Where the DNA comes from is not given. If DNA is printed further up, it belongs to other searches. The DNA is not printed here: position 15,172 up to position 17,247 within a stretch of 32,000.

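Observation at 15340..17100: Dol-P-sugar synthase-like GT2 fused to an MprF-type flippase-like domain, a candidate synthase-plus-flippase for Dol-P-hexose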

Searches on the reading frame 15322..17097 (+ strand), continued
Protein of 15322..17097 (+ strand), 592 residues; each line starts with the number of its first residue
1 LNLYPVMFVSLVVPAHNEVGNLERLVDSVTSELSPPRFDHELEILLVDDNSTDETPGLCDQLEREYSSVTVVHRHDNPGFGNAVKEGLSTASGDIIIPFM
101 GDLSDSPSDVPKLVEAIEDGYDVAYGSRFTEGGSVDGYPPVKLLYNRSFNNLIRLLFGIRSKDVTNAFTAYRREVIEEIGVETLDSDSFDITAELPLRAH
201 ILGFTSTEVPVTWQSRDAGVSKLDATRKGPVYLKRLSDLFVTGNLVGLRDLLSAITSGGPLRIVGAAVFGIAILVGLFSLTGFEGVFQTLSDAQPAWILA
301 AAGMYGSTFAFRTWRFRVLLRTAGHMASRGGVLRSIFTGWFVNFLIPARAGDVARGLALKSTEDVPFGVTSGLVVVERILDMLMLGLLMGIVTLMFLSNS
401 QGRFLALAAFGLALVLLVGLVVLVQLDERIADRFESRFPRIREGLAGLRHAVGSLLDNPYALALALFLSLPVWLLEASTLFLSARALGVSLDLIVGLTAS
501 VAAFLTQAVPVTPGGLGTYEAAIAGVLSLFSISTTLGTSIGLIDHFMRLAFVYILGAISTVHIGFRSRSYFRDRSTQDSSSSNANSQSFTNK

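Call 9: search_solved_structures(query=window:15340-17097:+, max_evalue=0.01, show_alignments=3)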
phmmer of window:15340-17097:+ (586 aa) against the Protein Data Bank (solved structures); distinct sequences matched with E-value up to 0.01: 14.
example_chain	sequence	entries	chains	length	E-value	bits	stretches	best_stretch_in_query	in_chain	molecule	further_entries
5mlz_A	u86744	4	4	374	2.5e-26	95.6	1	1-219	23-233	Dolichol monophosphate mannose synthase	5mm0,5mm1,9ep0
9hwj_A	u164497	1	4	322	3.2e-17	65.5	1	3-269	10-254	Undecaprenyl-phosphate 4-deoxy-4-formamido-L-arabinose transferase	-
9bhc_C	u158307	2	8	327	1e-15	60.6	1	3-251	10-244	Undecaprenyl-phosphate 4-deoxy-4-formamido-L-arabinose transferase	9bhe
8vxh_A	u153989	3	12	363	1.4e-15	60.1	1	3-251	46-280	Undecaprenyl-phosphate 4-deoxy-4-formamido-L-arabinose transferase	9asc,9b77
5ekp_C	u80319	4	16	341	1.6e-12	50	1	3-168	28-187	Uncharacterized glycosyltransferase sll0501 | Glycosyltransferase sll0501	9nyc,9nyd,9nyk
9nye_A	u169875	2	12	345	1.7e-12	50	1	3-168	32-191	Glycosyltransferase sll0501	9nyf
5eke_A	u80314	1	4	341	1.7e-12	50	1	3-168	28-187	Uncharacterized glycosyltransferase sll0501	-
3bcv_A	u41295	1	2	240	9.9e-09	37.5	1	3-93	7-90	Putative glycosyltransferase protein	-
6yv7_B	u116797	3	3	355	0.00055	21.9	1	3-98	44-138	Glycosyl transferase, family 2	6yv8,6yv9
6yv7_A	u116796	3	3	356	0.00055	21.9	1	3-98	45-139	Glycosyl transferase, family 2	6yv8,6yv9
4y6n_A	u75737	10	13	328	0.00063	21.7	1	3-114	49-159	Glucosyl-3-phosphoglycerate synthase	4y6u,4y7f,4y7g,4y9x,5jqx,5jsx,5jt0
3e25_A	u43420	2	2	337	0.00067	21.6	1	3-114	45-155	Putative uncharacterized protein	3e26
4ddz_A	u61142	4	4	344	0.00072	21.5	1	3-114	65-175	GLUCOSYL-3-PHOSPHOGLYCERATE SYNTHASE (GpgS) | Glucosyl-3-phosphoglycerate synthase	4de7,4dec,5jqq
5hea_A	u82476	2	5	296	0.0011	20.9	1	2-93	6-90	Putative glycosyltransferase (GalT1)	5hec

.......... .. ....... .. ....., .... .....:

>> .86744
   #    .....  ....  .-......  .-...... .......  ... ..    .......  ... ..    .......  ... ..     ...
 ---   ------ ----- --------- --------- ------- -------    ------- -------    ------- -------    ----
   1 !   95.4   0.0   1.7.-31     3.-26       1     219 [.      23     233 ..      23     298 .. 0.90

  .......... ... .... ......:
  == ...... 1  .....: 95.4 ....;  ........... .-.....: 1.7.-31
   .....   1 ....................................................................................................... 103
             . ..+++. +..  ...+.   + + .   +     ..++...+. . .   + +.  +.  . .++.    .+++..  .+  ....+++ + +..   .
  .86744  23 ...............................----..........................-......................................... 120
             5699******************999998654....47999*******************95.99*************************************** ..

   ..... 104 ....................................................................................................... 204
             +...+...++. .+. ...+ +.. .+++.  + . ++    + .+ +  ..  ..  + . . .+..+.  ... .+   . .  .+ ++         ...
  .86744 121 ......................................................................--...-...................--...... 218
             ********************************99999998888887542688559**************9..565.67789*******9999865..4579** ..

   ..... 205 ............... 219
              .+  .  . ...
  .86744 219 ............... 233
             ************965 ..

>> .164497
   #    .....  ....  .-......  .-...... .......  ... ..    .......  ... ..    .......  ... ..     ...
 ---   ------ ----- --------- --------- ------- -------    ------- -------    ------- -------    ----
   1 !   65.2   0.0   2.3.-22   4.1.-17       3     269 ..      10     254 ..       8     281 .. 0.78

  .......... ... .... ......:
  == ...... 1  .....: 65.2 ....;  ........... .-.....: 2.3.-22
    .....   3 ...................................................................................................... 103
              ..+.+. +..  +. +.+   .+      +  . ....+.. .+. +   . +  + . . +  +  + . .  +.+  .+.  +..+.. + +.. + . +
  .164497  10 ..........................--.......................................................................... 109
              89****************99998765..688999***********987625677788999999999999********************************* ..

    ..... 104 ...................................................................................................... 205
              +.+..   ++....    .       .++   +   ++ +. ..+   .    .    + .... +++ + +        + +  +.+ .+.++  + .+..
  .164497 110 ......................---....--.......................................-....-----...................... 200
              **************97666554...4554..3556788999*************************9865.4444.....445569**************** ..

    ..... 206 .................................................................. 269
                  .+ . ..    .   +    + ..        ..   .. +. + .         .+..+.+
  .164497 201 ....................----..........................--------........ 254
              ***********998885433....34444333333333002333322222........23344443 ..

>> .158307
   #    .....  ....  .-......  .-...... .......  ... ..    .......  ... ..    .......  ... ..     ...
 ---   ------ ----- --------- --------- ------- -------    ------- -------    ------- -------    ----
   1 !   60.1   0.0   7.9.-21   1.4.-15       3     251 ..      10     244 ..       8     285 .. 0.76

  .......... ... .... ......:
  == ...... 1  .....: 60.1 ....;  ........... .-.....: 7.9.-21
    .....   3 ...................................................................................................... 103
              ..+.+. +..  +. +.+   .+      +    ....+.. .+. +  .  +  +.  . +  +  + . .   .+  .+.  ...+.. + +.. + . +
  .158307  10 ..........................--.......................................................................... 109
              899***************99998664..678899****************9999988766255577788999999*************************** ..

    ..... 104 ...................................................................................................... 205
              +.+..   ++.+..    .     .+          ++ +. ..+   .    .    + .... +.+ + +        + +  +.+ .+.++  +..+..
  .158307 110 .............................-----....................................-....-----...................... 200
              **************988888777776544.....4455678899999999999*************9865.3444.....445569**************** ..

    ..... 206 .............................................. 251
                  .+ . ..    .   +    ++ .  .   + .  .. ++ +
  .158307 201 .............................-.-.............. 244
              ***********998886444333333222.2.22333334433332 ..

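Call 19: find_related_loci(query=window:15340-17097:+, collection=genome_contigs, flank=10000)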
Query window:15340-17097:+ (586 aa) in genome_contigs; peptide patterns used: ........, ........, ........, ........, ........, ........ (x = any residue, [..] = any of these).
124 stretches matched a pattern; 4 encode a relative of the query (tblastn E <= 1e-3); 4 distinct loci.
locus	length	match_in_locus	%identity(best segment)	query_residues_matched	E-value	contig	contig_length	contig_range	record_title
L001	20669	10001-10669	40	1-227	3e-44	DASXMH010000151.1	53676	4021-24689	MAG TPA_asm: Solirubrobacterales bacterium isolate SMAG_U5323 k141_2773047, whole genome shotgun sequence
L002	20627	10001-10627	32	3-208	2e-21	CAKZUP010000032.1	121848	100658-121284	MAG: uncultured Granulosicoccaceae bacterium isolate L4_Bin_Bin_42_1 genome assembly, contig: c_000000352693, whole geno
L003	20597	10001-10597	27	3-210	5e-6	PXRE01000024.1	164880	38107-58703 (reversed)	MAG: Halobacteriales archaeon QS_1_68_20 qs_1_scaffold_40, whole genome shotgun sequence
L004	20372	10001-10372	27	5-128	6e-5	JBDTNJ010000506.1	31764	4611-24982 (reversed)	MAG: Luteolibacter sp. isolate cluster3_bin.148 NODE_4117_length_31764_cov_5.520515, whole genome shotgun sequence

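Call 21: find_encoding_contigs(protein=P0003, flank=10000, max_places=2)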
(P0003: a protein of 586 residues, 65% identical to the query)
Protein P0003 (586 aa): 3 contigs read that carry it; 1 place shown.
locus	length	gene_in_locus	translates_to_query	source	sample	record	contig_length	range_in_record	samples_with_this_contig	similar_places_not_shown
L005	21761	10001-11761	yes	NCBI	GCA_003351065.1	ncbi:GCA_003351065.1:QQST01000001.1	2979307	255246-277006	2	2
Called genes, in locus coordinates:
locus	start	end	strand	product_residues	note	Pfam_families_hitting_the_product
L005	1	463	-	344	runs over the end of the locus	PF04018:VCA0040-like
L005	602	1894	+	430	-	PF02737:3HCDH_N (weak), PF03721:UDPG_MGDP_dh_N, PF00984:UDPG_MGDP_dh, PF03720:UDPG_MGDP_dh_C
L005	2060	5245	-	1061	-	PF02516:STT3, PF22627:AglB_core-like, PF18079:AglB_L1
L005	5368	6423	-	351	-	PF01073:3Beta_HSD, PF01370:Epimerase, PF02719:Polysacc_synt_2, PF04321:RmlD_sub_bind, PF07993:NAD_binding_4, PF13460:NAD_binding_10 (weak), PF16363:GDP_Man_Dehyd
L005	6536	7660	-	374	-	PF00106:adh_short (weak), PF01073:3Beta_HSD, PF01370:Epimerase, PF02719:Polysacc_synt_2 (weak), PF13460:NAD_binding_10 (weak), PF16363:GDP_Man_Dehyd, PF01370:Epimerase, PF16363:GDP_Man_Dehyd, +1 more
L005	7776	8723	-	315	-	PF01073:3Beta_HSD, PF01370:Epimerase, PF02719:Polysacc_synt_2 (faint), PF04321:RmlD_sub_bind, PF07993:NAD_binding_4 (faint), PF16363:GDP_Man_Dehyd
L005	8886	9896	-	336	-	PF00483:NTP_transferase, PF01128:IspD (weak), PF12804:NTP_transf_3, PF25084:LbH_EIF2B (faint), PF24894:Hexapep_GlmU (faint)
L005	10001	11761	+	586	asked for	PF00535:Glycos_transf_2, PF13641:Glyco_tranf_2_3, PF03706:LPG_synthase_TM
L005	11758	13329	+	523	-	PF13231:PMT_2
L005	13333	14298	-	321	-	PF13524:Glyco_trans_1_2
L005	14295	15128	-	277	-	-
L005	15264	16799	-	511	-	PF01943:Polysacc_synt, PF13440:Polysacc_synt_3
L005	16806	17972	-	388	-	PF13439:Glyco_transf_4, PF13579:Glyco_trans_4_4, PF20706:GT4-conflict, PF00534:Glycos_transf_1, PF13692:Glyco_trans_1_4, PF13524:Glyco_trans_1_2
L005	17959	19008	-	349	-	PF13439:Glyco_transf_4, PF13477:Glyco_trans_4_2 (weak), PF13579:Glyco_trans_4_4, PF20706:GT4-conflict, PF00534:Glycos_transf_1, PF13692:Glyco_trans_1_4, PF13524:Glyco_trans_1_2 (weak)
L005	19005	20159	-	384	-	PF13506:Glyco_transf_21, PF13641:Glyco_tranf_2_3, PF00535:Glycos_transf_2, PF13632:Glyco_trans_2_3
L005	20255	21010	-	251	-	PF00483:NTP_transferase, PF01128:IspD (weak), PF12804:NTP_transf_3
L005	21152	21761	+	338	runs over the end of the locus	PF00535:Glycos_transf_2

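Call 22: find_encoding_contigs(protein=P0075, flank=10000, max_places=2)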
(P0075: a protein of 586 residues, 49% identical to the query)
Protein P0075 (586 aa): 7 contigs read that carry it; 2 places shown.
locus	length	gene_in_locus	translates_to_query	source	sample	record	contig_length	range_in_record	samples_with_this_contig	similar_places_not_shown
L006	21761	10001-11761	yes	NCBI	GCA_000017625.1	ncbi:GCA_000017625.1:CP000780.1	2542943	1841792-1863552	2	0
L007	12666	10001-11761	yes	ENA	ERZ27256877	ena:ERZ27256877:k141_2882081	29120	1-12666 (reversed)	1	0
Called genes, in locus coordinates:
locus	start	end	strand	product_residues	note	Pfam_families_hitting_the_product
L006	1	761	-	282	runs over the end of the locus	PF01061:ABC2_membrane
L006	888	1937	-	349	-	PF01370:Epimerase, PF04321:RmlD_sub_bind, PF16363:GDP_Man_Dehyd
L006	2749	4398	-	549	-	-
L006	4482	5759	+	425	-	PF00070:Pyr_redox (faint), PF03721:UDPG_MGDP_dh_N, PF03807:F420_oxidored (faint), PF07992:Pyr_redox_2 (faint), PF00984:UDPG_MGDP_dh, PF03720:UDPG_MGDP_dh_C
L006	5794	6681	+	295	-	PF00483:NTP_transferase, PF12804:NTP_transf_3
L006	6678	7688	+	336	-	PF01073:3Beta_HSD, PF01370:Epimerase, PF04321:RmlD_sub_bind, PF07993:NAD_binding_4 (faint), PF16363:GDP_Man_Dehyd, PF02719:Polysacc_synt_2 (weak)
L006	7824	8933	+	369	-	PF01073:3Beta_HSD (weak), PF01370:Epimerase, PF02719:Polysacc_synt_2 (weak), PF04321:RmlD_sub_bind, PF07993:NAD_binding_4, PF16363:GDP_Man_Dehyd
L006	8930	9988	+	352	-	PF01073:3Beta_HSD (weak), PF01370:Epimerase, PF02719:Polysacc_synt_2 (faint), PF16363:GDP_Man_Dehyd, PF07993:NAD_binding_4 (weak), PF16363:GDP_Man_Dehyd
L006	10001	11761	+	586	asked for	PF00535:Glycos_transf_2, PF13641:Glyco_tranf_2_3 (faint), PF03706:LPG_synthase_TM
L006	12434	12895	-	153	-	-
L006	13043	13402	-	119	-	PF18480:DUF5615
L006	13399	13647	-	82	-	PF04255:DUF433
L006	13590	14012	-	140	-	PF01909:NTP_transf_2 (weak)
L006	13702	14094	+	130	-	-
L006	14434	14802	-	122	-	-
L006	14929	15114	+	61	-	-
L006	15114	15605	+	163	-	PF01850:PIN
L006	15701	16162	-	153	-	-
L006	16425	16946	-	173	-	PF07790:Pilin_N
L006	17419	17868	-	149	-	PF07790:Pilin_N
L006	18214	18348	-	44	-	-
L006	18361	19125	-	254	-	PF01061:ABC2_membrane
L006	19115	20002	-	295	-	PF00005:ABC_tran, PF02463:SMC_N (faint), PF13175:AAA_15 (faint), PF13304:AAA_21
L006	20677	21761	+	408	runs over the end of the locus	PF04055:Radical_SAM, PF19238:Radical_SAM_2 (weak)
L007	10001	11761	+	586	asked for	PF00535:Glycos_transf_2, PF13641:Glyco_tranf_2_3 (faint), PF03706:LPG_synthase_TM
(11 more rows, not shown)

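Call 24: find_encoding_contigs(protein=P0012, flank=10000, max_places=1)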
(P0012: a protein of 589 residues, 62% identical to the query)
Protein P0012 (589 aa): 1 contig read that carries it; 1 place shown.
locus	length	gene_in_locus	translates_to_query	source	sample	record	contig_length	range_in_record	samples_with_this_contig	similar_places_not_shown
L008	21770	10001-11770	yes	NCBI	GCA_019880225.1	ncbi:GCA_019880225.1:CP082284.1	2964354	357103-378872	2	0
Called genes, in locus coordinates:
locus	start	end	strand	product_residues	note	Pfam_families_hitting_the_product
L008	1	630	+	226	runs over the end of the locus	-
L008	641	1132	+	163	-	PF26422:Halo_JAB_MPN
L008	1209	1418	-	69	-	-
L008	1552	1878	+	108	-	PF19102:DUF5789 (weak)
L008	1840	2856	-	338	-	PF00535:Glycos_transf_2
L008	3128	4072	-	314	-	PF01073:3Beta_HSD, PF01370:Epimerase, PF02719:Polysacc_synt_2 (faint), PF04321:RmlD_sub_bind, PF16363:GDP_Man_Dehyd, PF07993:NAD_binding_4 (weak)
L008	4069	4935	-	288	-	PF00483:NTP_transferase, PF12804:NTP_transf_3 (weak)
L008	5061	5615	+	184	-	PF02737:3HCDH_N (weak), PF03721:UDPG_MGDP_dh_N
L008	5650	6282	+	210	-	PF13610:DDE_Tnp_IS240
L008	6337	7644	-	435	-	PF03721:UDPG_MGDP_dh_N, PF00984:UDPG_MGDP_dh, PF03720:UDPG_MGDP_dh_C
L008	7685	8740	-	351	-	PF01073:3Beta_HSD, PF01370:Epimerase, PF02719:Polysacc_synt_2, PF04321:RmlD_sub_bind, PF07993:NAD_binding_4, PF08659:KR (weak), PF13460:NAD_binding_10 (weak), PF16363:GDP_Man_Dehyd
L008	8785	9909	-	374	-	PF01073:3Beta_HSD, PF01370:Epimerase, PF02719:Polysacc_synt_2 (weak), PF07993:NAD_binding_4 (faint), PF13460:NAD_binding_10 (weak), PF16363:GDP_Man_Dehyd, PF01370:Epimerase, PF16363:GDP_Man_Dehyd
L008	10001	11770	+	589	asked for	PF00535:Glycos_transf_2, PF13641:Glyco_tranf_2_3 (weak), PF03706:LPG_synthase_TM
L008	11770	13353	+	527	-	PF02366:PMT (weak), PF13231:PMT_2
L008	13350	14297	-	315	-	PF01073:3Beta_HSD, PF01370:Epimerase, PF02719:Polysacc_synt_2 (faint), PF04321:RmlD_sub_bind, PF07993:NAD_binding_4 (faint), PF16363:GDP_Man_Dehyd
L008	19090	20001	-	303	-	PF00535:Glycos_transf_2, PF13641:Glyco_tranf_2_3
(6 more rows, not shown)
